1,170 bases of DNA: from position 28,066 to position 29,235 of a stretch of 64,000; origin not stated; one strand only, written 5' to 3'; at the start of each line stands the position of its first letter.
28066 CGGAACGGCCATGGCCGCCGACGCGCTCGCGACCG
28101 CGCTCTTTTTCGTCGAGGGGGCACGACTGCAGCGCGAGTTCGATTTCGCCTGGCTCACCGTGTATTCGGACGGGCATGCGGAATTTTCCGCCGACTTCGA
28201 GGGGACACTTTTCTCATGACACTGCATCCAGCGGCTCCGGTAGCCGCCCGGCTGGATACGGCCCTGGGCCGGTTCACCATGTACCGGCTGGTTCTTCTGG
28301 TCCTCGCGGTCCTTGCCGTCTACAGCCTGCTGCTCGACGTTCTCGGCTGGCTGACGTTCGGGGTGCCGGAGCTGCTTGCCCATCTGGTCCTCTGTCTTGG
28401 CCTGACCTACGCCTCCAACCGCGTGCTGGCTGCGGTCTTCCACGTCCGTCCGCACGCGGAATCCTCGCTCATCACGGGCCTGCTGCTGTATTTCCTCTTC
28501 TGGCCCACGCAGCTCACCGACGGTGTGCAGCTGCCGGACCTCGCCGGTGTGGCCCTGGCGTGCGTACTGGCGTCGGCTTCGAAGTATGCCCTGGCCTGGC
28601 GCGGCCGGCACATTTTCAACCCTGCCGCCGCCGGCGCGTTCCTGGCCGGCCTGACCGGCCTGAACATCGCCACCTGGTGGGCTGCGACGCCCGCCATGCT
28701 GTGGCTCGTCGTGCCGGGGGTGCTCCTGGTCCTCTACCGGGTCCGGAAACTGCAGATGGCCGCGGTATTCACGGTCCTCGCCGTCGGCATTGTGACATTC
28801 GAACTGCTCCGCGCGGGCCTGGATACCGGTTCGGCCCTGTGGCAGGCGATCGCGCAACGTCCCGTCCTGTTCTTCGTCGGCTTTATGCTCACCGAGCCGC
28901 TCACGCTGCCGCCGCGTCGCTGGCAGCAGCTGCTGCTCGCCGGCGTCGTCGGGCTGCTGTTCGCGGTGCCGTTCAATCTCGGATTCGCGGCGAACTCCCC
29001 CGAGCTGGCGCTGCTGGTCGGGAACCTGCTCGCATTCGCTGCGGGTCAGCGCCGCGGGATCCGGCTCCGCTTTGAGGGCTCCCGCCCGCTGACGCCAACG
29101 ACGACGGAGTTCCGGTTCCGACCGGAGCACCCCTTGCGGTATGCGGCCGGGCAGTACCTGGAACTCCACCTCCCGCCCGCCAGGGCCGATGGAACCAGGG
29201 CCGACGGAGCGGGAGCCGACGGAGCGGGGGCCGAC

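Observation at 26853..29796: Compact three-gene flavin electron-transfer module: FMN-binding lipoprotein, signal-less ApbE, and an RnfD/NqrB-like membrane domain fused to an FNR-type NAD(P)H reductase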

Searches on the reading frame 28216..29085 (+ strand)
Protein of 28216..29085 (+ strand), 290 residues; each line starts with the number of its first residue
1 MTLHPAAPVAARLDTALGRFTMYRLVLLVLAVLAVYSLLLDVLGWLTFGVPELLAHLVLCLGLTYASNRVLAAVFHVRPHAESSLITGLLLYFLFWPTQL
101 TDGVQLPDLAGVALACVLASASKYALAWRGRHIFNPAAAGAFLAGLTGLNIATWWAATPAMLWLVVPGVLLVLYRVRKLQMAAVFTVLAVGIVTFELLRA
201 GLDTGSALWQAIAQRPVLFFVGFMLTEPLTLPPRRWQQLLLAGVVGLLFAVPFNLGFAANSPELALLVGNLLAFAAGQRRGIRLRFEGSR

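Call 28: search_protein_representatives(protein=window:28216-29085:+)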
Query: 290 residues. Proteins with E-value up to 0.001 (for the whole library): 1091; up to 1e-10: 660; up to 1e-30: 243. The best 150 are listed.
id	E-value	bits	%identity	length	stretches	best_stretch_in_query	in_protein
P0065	1.3e-139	480.8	78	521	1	5-290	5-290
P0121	5.1e-129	446.0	79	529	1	17-290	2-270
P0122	1.2e-122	425.1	87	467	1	58-290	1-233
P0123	9.4e-100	350.0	80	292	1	7-216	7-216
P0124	4.2e-86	305.2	58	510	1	4-287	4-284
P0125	3.9e-75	269.2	57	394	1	12-290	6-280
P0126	3.9e-70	252.8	53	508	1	11-276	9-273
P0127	4.1e-68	246.2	53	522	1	6-288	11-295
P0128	3.6e-67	243.1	84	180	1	113-253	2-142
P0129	1.6e-65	237.7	50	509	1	12-286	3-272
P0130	2.4e-65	237.1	54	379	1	11-290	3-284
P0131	2.0e-62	227.6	49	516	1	12-286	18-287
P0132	5.8e-62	226.0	47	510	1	10-290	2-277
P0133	1.2e-61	224.9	50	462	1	11-290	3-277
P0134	1.4e-61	224.8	44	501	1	13-286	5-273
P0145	1.9e-56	207.9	49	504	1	16-288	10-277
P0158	9.9e-53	195.7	41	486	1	13-287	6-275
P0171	2.7e-48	181.2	40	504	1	13-286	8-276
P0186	2.5e-43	164.8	37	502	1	13-285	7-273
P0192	2.6e-42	161.5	36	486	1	12-289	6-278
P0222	1.9e-39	152.1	39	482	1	13-285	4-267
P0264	3.9e-36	141.2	35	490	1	13-277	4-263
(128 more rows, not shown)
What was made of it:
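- Closest known: NQR/RNF-like flavinylation-associated systems. Different: The membrane domain has about 1,090 clusters at 50% identity (call 28), against the 127 gene clusters reported.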

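Call 35: search_solved_structures(query=A2, max_evalue=10, show_alignments=3)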
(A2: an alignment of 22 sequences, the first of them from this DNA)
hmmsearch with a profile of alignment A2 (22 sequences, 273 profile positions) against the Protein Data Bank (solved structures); distinct sequences matched with E-value up to 10: 3.
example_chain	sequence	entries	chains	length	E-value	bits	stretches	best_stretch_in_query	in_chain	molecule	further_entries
8ahx_D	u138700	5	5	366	8.9e-06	28.4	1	152-261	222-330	Ion-translocating oxidoreductase complex subunit D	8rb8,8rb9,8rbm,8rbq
5egi_A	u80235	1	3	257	0.1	15.1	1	191-241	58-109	Uncharacterized protein Y57A10A.10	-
5eik_A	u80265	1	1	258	0.16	14.5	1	191-243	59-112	Uncharacterized protein Y57A10A.28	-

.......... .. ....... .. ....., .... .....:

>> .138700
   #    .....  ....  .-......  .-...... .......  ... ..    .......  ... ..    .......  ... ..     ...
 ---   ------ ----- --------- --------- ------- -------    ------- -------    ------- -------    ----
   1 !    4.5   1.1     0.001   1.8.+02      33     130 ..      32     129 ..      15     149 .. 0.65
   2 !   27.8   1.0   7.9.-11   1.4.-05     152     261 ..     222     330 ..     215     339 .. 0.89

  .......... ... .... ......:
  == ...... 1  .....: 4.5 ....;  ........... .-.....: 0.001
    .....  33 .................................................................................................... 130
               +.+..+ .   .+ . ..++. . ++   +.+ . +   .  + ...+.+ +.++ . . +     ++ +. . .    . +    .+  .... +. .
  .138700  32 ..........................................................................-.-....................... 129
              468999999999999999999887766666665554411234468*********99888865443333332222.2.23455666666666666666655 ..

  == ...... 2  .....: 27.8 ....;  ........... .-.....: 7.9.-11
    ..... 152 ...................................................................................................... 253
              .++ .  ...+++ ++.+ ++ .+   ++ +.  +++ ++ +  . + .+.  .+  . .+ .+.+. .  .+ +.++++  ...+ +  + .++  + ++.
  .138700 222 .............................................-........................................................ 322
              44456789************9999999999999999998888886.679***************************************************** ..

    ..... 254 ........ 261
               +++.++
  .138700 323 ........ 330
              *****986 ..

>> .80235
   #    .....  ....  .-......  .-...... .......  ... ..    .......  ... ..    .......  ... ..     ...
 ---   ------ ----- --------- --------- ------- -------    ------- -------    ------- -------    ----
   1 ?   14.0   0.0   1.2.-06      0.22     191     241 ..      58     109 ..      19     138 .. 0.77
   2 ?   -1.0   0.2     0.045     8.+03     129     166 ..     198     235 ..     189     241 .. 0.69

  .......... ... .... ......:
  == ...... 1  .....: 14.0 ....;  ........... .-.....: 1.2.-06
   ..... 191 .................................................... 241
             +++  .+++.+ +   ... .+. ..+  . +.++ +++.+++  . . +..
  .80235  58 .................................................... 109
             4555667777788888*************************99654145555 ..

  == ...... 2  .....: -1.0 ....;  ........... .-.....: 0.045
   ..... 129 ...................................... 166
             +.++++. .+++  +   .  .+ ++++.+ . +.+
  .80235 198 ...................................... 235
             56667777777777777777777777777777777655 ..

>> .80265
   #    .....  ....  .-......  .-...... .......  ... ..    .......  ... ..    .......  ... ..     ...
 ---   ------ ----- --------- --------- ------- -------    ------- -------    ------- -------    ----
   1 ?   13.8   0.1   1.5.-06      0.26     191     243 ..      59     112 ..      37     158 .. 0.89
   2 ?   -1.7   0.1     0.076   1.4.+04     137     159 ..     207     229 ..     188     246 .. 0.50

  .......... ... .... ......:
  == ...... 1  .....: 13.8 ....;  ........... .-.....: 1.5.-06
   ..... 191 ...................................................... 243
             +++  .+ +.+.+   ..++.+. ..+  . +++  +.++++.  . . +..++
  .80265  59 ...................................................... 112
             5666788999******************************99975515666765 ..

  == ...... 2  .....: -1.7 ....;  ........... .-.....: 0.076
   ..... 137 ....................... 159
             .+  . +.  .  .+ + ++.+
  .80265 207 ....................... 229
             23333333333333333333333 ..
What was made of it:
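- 28216..29055 (+): Gene 3, residues 1-280: NqrB/RnfD-like polytopic membrane domain. It lacks the loop that carries the covalent FMN in NqrB/RnfD. Profile against PDB gives RnfD 8AHX_D at E = 8.9e-6; RnfD residues 130-221 have no counterpart (call 35).
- Closest known: Na+-NQR. Different: The NqrB/RnfD covalent-FMN loop is deleted (call 35).
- The segment of RnfD that carries the FMN has no counterpart (call 35).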

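Call 37: find_encoding_contigs(protein=P0186, flank=5000, max_places=3)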
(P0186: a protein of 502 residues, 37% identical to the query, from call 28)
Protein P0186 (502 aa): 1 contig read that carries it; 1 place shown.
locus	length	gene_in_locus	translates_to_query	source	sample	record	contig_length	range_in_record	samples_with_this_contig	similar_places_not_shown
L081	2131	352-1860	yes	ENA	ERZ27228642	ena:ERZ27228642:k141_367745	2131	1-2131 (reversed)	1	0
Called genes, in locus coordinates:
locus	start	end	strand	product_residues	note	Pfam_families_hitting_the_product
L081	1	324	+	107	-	?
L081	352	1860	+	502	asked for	PF00175:NAD_binding_1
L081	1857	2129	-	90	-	?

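Call 38: find_encoding_contigs(protein=P0264, flank=5000, max_places=3)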
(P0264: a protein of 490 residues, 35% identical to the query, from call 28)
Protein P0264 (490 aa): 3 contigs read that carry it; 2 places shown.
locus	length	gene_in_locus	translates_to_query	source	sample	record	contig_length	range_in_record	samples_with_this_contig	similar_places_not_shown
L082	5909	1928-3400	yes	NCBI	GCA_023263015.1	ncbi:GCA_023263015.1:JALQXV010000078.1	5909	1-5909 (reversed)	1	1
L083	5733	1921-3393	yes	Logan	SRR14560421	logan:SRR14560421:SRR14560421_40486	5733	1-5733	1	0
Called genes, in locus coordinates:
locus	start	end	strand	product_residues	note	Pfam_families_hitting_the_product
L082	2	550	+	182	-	?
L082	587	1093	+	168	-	-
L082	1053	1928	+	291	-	PF02424:ApbE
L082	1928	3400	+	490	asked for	PF03116:NQR2_RnfD_RnfE (faint), PF00175:NAD_binding_1 (faint)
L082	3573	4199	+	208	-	PF01476:LysM, PF06737:Transglycosylas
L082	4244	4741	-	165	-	PF06210:DUF1003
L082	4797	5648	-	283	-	PF13354:Beta-lactamase2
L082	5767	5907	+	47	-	?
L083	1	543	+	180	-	?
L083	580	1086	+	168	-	-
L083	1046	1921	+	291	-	PF02424:ApbE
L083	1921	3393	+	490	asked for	PF03116:NQR2_RnfD_RnfE (faint), PF00175:NAD_binding_1 (faint)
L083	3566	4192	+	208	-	PF01476:LysM, PF06737:Transglycosylas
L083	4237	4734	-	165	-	PF06210:DUF1003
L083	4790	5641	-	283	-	PF13354:Beta-lactamase2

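Call 41: find_encoding_contigs(protein=P0192, flank=5000, max_places=2)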
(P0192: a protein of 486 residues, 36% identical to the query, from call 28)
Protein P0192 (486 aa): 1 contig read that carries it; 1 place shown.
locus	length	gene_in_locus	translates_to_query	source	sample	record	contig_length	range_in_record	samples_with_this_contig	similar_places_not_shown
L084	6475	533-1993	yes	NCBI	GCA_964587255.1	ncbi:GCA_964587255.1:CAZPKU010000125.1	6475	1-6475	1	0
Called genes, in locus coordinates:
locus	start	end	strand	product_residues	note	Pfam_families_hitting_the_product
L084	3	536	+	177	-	?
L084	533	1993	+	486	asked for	PF00175:NAD_binding_1 (faint)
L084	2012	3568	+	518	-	PF01541:GIY-YIG (faint), PF08459:UvrC_RNaseH_dom, PF14520:HHH_5 (weak)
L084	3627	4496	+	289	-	-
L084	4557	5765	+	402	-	PF05195:AMP_N, PF00557:Peptidase_M24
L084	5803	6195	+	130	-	PF04020:Phage_holin_4_2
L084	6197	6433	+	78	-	PF03840:SecG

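Call 42: find_encoding_contigs(protein=P0222, flank=5000, max_places=2)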
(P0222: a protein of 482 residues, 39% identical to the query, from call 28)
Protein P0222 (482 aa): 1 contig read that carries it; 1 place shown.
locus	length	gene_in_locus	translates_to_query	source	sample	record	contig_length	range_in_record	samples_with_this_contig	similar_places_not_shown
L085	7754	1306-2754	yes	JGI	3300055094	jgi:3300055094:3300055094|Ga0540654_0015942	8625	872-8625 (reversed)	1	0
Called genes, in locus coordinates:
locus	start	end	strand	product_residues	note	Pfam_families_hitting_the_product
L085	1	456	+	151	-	?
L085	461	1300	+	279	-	PF02424:ApbE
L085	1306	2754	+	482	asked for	PF03116:NQR2_RnfD_RnfE (faint), PF00970:FAD_binding_6 (faint)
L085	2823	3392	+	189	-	-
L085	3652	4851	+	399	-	PF00270:DEAD, PF04851:ResIII, PF00271:Helicase_C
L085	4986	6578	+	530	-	-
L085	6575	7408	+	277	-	PF00722:Glyco_hydro_16 (faint)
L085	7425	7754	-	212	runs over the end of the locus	PF09335:VTT_dom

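Call 58: predict_structure(alignment_id=A2)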
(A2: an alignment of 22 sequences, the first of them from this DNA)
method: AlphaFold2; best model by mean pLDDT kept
length: 285 residues; sequences in the alignment: 22
mean_pLDDT: 92.6   pTM: 0.89
mean pLDDT of the five models: 92.6, 91.3, 90.6, 90.4, 89.8
residues with pLDDT >= 90: 232; 70-90: 41; 50-70: 11; < 50: 1
segments of 3 or more residues with pLDDT < 50: none
pLDDT, mean of each block of 10 residues (from residue 1): 74 91 96 98 94 96 98 96 97 93 81 97 87 93 92 92 97 96 98 97 97 93 93 95 97 88 96 89 53
secondary structure, 60 per line:
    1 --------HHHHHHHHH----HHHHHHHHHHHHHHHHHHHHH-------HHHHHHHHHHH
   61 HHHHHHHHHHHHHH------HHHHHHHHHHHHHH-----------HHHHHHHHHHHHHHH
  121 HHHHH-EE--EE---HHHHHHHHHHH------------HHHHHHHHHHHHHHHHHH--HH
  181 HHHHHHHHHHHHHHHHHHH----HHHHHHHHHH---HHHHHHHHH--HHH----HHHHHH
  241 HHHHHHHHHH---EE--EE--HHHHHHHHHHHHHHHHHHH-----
elements in order: H9-17 H22-42 H50-74 H81-94 H106-125 H136-146 H159-176 H179-199 H204-213 H217-225 H235-250 H262-280
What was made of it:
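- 28216..29055 (+): AF2 pLDDT 92.6 (call 58).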

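Call 60: find_encoding_contigs(protein=P0134, flank=5000, max_places=2)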
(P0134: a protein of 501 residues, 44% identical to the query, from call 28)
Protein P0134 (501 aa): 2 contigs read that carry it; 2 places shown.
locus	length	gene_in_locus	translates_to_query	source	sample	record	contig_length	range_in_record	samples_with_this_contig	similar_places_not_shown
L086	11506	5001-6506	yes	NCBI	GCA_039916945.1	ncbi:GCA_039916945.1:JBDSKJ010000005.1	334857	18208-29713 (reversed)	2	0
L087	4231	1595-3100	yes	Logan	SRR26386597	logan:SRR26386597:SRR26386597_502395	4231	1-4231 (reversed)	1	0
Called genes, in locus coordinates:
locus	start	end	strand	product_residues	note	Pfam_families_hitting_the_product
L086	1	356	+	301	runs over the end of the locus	PF18030:Rimk_N, PF14397:ATPgrasp_ST (faint), PF02655:ATP-grasp_3, PF02955:GSH-S_ATP, PF08443:RimK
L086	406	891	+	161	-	PF02643:DUF192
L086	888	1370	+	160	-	-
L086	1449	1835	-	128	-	-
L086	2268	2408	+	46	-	-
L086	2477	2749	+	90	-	-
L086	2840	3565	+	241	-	PF20772:TACO1_YebC_N, PF01709:Transcrip_reg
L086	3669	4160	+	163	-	-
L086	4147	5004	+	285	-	PF02424:ApbE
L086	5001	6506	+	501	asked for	PF00175:NAD_binding_1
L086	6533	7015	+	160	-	PF02075:RuvC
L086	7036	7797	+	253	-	PF01553:Acyltransferase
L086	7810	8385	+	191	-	PF01330:RuvA_N, PF14520:HHH_5, PF07499:RuvA_C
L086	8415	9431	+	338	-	PF01078:Mg_chelatase (faint), PF05496:RuvB_N, PF13191:AAA_16 (faint), PF00004:AAA, PF07728:AAA_5, PF17864:AAA_lid_4, PF05491:WHD_RuvB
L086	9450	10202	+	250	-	-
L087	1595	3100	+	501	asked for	PF00175:NAD_binding_1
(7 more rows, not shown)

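Call 61: find_encoding_contigs(protein=P0158, flank=5000, max_places=2)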
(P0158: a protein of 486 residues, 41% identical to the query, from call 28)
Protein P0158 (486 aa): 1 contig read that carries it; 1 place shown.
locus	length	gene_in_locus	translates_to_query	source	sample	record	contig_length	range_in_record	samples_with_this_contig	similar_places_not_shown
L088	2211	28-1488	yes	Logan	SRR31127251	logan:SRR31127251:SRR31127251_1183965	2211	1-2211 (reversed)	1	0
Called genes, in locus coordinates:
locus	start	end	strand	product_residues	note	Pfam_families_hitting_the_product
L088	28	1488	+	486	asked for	PF00175:NAD_binding_1 (faint)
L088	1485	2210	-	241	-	?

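Call 64: find_encoding_contigs(protein=P0171, flank=5000, max_places=2)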
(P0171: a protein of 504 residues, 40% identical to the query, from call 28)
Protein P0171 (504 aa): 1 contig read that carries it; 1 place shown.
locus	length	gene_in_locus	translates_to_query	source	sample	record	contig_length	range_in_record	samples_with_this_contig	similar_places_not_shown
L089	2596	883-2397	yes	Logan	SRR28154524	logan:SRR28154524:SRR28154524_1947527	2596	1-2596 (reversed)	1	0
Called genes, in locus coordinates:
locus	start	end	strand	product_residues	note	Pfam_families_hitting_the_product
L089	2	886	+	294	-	?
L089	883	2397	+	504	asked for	PF00175:NAD_binding_1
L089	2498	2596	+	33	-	?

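Call 65: find_encoding_contigs(protein=P0145, flank=5000, max_places=2)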
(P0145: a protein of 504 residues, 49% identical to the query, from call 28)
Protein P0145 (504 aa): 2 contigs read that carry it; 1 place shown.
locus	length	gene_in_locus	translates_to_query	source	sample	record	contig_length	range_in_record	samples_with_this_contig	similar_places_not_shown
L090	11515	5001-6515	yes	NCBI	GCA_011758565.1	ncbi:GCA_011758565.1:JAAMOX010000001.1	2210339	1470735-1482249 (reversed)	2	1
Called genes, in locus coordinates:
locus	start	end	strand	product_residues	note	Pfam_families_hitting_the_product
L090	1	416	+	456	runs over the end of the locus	PF13638:PIN_4, PF02562:PhoH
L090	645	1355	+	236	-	PF01478:Peptidase_A24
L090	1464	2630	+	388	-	PF00441:Acyl-CoA_dh_1, PF08028:Acyl-CoA_dh_2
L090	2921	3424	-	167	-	-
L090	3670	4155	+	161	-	-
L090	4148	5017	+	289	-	PF02424:ApbE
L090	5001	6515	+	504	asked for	-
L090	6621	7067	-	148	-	PF27150:Rv2240c (weak)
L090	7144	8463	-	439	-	PF17767:NAPRTase_N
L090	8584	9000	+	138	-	PF01878:EVE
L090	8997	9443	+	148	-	PF01047:MarR, PF12802:MarR_2 (weak)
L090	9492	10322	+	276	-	PF01177:Asp_Glu_race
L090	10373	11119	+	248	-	PF01138:RNase_PH, PF03725:RNase_PH_C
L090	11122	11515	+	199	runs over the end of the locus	PF01725:Ham1p_like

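Call 67: fold_search(model_id=the predicted structure, library=pdb)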
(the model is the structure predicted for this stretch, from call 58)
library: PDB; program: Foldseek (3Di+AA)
matches with E <= 10: 83; with E <= 0.001: 5
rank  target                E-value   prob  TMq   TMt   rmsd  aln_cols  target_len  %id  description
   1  9eri_D                1.6e-05  1.00  0.65  0.59   5.9       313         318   16  Cryo-EM structure of sodium pumping Rnf complex from Acetobacterium woodii bound to NADH (released 2025-03-05)
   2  9uuu_B                3.5e-04  1.00  0.57  0.44   6.6       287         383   15  Cryo-EM structure of Na+-translocating NADH-ubiquinone oxidoreductase from Vibrio cholerae reduced by NADH (released 2025-06-25)
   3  8ahx_D                4.5e-04  1.00  0.61  0.51   8.8       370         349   15  Cryo-EM structure of the nitrogen-fixation associated NADH:ferredoxin oxidoreductase RNF from Azotobacter vinelandii (released 2023-11-01)
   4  8rbq_D                4.7e-04  1.00  0.64  0.60   8.1       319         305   18  Cryo-EM structure of the NADH:ferredoxin oxidoreductase RNF from Azotobacter vinelandii, dithionite reduced (released 2024-06-26)
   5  7xk3_B                6.9e-04  1.00  0.57  0.43   6.7       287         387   15  Cryo-EM structure of Na+-pumping NADH-ubiquinone oxidoreductase from Vibrio cholerae, state 1 (released 2022-07-20)
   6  9lrr_B                1.2e-03  1.00  0.55  0.40   7.7       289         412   14  Cryo-EM structure of Na+-translocating NADH-ubiquinone oxidoreductase NqrB-G141A mutant from Vibrio cholerae with boun (released 2025-04-23)
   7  9ud3_B                1.2e-03  1.00  0.54  0.41   6.9       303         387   15  Cryo-EM structure of Na+-translocating NADH-ubiquinone oxidoreductase NqrB-T236Y mutant from Vibrio cholerae (released 2025-06-25)
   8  7xk6_B                1.3e-03  1.00  0.57  0.41   6.8       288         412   14  Cryo-EM structure of Na+-pumping NADH-ubiquinone oxidoreductase from Vibrio cholerae, with aurachin D-42 (released 2022-07-20)
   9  8evu_B                2.1e-03  1.00  0.56  0.40   6.5       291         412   15  Cryo EM structure of Vibrio cholerae NQR (released 2022-11-16)
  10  7zc6_D                2.4e-03  1.00  0.62  0.58   7.4       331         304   14  Na+ - translocating ferredoxin: NAD+ reductase (Rnf) of C. tetanomorphum (released 2022-09-28)
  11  8a1x_B                3.6e-03  1.00  0.56  0.42   6.5       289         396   14  Sodium pumping NADH-quinone oxidoreductase with inhibitor DQA (released 2023-06-14)
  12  8acw_B                4.5e-03  1.00  0.56  0.44   5.3       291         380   14  X-ray structure of Na+-NQR from Vibrio cholerae at 3.4 A resolution (released 2023-07-12)
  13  8ad0_B                5.3e-03  1.00  0.59  0.45   6.5       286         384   16  X-ray structure of Na+-NQR from Vibrio cholerae in different conformation at 3.1 A (released 2023-07-12)
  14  8a1t_B                1.3e-02  1.00  0.55  0.41   7.4       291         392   13  Sodium pumping NADH-quinone oxidoreductase (released 2023-06-14)
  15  8a1v_B                1.4e-02  1.00  0.55  0.41   6.7       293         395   15  Sodium pumping NADH-quinone oxidoreductase with substrate Q2 (released 2023-06-14)
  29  7duw_A                3.8e+00  0.04  0.17  0.08  17.0       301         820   16  Cryo-EM structure of the multiple peptide resistance factor (MprF) loaded with two lysyl-phosphatidylglycerol molecule (released 2021-04-21)
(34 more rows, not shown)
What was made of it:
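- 28216..29055 (+): Foldseek top 15 are RnfD/NqrB (call 67).
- Closest known: Na+-NQR. Same: The membrane domain has the NqrB/RnfD fold (calls 35, 67).
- Beyond RnfD/NqrB, the next fold matches are urea transporters, at E > 1 (call 67).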

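Call 76: find_homologous_proteins(query=A4, max_evalue=0.00001)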
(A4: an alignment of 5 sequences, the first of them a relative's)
Query A4 (5 sequences) (285 aa, profile of the alignment): 6176 proteins with E <= 0.00001 among 8000 candidates; the best 120 are listed.
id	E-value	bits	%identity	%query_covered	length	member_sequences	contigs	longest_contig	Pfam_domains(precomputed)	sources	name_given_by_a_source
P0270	2.4e-137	475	100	100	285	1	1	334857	PF02424.21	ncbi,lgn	ncbi:MAG: FAD:protein FMN transferase [Candidatus Saccharimonadales bacterium]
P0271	6.9e-128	444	40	99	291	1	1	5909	PF02424.21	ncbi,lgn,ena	-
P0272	1.0e-127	444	41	99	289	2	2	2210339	PF02424.21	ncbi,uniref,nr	ncbi:FAD:protein FMN transferase [Lysinibacter cavernae]|uniref:FAD:protein FMN transferase n=1 Tax=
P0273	5.3e-124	431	42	97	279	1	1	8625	PF02424.21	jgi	jgi:thiamine biosynthesis lipoprotein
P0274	3.9e-117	409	65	100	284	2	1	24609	PF02424.21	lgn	-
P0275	4.1e-116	405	55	99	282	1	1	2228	PF02424.21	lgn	-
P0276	5.4e-115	402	63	100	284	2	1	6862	PF02424.21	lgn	-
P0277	6.8e-115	401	66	100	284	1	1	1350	PF02424.21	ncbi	-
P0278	2.8e-114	399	55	99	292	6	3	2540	PF02424.21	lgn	-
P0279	3.1e-114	399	50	98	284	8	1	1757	PF02424.21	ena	-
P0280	5.9e-114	398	55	100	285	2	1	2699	PF02424.21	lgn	-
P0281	1.5e-113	397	53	100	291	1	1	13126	PF02424.21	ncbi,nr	ncbi:MAG TPA: FAD:protein FMN transferase [Candidatus Saccharimonadales bacterium]|nr:FAD:protein FM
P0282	1.7e-113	397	56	100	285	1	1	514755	PF02424.21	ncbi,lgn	-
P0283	2.5e-113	396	52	100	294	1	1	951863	PF02424.21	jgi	jgi:thiamine biosynthesis lipoprotein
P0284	2.9e-113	396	61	100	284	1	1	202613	PF02424.21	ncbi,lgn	-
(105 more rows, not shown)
